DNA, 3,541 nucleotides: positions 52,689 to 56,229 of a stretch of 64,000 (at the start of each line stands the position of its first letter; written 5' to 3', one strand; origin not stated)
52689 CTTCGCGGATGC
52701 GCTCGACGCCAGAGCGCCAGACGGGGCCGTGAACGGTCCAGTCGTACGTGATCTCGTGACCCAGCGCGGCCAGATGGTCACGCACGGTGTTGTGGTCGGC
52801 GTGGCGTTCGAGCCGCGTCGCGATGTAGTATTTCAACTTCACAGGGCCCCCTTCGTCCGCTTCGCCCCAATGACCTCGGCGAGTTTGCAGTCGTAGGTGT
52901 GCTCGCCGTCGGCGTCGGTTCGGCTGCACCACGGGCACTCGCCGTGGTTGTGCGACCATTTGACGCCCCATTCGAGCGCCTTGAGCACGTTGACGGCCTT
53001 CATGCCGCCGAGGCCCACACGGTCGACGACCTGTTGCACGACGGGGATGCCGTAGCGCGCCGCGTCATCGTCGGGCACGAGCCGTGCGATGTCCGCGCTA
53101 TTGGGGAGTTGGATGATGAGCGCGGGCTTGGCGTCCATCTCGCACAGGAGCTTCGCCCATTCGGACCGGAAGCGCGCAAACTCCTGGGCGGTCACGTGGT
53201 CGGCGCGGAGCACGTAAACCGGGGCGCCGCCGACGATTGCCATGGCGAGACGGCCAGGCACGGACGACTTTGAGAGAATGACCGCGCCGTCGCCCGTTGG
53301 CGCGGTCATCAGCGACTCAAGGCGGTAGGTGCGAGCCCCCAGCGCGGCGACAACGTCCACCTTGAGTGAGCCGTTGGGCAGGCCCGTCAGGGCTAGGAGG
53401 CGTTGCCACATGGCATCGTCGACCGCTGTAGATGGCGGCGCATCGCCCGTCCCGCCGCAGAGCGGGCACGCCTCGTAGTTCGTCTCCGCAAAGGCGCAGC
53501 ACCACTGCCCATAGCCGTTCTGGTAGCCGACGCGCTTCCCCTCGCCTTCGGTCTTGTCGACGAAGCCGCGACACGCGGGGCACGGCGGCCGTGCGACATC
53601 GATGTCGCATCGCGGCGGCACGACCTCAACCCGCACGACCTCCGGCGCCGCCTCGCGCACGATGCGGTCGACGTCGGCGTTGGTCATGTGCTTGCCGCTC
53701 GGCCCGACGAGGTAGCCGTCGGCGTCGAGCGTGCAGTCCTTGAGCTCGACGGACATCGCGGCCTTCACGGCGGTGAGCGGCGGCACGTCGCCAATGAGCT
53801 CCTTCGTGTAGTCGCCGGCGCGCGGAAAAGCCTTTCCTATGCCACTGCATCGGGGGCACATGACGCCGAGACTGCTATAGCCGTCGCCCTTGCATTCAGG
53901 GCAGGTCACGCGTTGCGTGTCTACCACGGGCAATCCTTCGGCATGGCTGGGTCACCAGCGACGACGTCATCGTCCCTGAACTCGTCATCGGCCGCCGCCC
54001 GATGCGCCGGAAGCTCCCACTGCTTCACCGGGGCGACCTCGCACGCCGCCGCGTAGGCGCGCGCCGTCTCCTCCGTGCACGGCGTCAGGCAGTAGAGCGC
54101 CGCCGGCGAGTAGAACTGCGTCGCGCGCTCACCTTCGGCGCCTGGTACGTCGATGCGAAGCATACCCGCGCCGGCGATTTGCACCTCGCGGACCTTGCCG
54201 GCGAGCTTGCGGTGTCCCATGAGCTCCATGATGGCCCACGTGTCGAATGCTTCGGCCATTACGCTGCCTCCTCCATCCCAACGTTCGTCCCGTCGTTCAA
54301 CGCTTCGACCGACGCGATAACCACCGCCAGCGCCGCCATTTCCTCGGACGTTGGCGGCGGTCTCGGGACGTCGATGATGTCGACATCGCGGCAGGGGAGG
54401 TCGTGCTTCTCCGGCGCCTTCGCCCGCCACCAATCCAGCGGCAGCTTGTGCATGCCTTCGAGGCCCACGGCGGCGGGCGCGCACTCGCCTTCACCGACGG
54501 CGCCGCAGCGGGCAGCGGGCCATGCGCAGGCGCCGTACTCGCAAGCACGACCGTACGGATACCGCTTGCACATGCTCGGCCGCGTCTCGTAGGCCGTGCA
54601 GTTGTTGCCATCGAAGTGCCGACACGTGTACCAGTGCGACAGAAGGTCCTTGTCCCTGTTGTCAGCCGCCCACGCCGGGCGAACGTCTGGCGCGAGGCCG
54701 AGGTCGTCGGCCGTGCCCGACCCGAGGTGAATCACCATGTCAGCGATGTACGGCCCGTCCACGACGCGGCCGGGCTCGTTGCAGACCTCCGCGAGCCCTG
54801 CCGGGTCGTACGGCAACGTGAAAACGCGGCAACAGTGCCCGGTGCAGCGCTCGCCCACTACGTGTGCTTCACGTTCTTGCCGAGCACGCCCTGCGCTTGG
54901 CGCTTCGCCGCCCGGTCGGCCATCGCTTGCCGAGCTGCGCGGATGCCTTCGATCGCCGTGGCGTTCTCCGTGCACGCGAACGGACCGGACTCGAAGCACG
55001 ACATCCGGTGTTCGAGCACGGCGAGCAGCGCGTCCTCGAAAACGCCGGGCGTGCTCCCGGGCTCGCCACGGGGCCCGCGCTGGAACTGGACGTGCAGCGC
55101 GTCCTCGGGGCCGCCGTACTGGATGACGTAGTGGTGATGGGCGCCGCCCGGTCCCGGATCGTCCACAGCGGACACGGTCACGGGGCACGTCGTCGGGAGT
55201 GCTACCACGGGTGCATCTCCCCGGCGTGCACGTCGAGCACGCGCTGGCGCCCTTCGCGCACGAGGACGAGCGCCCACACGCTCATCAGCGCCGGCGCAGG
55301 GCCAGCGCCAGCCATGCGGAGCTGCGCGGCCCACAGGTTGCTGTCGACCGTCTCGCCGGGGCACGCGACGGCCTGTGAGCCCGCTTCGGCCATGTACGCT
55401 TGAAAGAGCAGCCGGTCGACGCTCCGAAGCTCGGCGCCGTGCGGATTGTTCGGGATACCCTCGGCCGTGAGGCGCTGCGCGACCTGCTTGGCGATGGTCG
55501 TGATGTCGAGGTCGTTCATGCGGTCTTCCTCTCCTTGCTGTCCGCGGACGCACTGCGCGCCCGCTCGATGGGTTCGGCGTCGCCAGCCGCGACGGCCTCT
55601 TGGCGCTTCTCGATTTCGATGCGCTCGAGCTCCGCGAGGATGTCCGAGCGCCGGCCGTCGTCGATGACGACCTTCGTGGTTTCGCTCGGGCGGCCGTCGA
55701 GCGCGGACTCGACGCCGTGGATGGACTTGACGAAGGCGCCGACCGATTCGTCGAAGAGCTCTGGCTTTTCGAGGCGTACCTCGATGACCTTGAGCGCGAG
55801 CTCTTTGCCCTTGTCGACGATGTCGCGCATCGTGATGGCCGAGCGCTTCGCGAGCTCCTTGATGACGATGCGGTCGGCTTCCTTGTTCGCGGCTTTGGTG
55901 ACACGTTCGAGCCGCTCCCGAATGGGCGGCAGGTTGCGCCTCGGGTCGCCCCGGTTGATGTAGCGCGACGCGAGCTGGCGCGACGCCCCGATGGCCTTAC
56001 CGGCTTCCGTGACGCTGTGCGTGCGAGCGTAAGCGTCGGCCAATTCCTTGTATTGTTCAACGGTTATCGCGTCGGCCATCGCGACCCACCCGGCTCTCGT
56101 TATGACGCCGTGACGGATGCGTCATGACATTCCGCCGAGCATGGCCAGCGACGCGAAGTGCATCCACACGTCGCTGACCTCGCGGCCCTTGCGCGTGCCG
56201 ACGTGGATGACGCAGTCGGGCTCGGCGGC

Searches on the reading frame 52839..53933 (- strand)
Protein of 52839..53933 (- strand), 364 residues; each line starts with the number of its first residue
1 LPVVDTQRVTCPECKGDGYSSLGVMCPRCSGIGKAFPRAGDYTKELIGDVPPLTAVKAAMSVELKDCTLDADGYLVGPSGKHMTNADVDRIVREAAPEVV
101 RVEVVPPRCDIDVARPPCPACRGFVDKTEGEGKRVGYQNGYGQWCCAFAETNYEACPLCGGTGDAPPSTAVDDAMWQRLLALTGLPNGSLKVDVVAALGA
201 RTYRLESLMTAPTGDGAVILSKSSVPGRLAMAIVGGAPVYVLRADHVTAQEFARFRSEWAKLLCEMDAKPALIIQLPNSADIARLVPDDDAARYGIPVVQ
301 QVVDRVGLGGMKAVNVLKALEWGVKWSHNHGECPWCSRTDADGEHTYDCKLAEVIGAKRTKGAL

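Call 17: search_protein_families(library=pfam, proteins=[window:52839-53933:-], max_evalue=0.01)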
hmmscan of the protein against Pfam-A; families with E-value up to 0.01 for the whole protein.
window:52839-53933:- (364 aa): 0 families

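Call 39: search_protein_families(library=phrogs, proteins=[window:52839-53933:-], max_evalue=0.01)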
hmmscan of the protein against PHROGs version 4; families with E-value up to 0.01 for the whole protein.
window:52839-53933:- (364 aa): 1 family
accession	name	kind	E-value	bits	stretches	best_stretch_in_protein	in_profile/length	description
phrog_3931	-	unknown function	6e-06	27.3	1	10-36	31-57/59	-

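Call 83: search_protein_families(library=phrogs, proteins=[window:52839-53933:-], max_evalue=0.001)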
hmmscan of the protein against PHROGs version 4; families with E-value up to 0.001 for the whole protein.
window:52839-53933:- (364 aa): 1 family
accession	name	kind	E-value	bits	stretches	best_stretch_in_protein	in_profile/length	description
phrog_3931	-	unknown function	6e-06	27.3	1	10-36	31-57/59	-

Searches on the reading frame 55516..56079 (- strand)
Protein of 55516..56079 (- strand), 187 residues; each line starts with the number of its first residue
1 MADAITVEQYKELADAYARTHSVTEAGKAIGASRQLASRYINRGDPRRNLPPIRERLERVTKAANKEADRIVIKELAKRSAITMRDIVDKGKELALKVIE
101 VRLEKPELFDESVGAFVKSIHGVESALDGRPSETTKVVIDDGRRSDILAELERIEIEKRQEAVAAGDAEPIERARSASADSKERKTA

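Call 17: search_protein_families(library=pfam, proteins=[window:55516-56079:-], max_evalue=0.01)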
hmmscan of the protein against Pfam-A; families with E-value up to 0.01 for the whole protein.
window:55516-56079:- (187 aa): 0 families

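Call 39: search_protein_families(library=phrogs, proteins=[window:55516-56079:-], max_evalue=0.01)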
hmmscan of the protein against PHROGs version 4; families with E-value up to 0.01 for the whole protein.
window:55516-56079:- (187 aa): 1 family
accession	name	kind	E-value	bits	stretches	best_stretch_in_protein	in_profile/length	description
phrog_664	-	DNA, RNA and nucleotide metabolism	0.0029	18.5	1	4-92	84-173/210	DNA binding protein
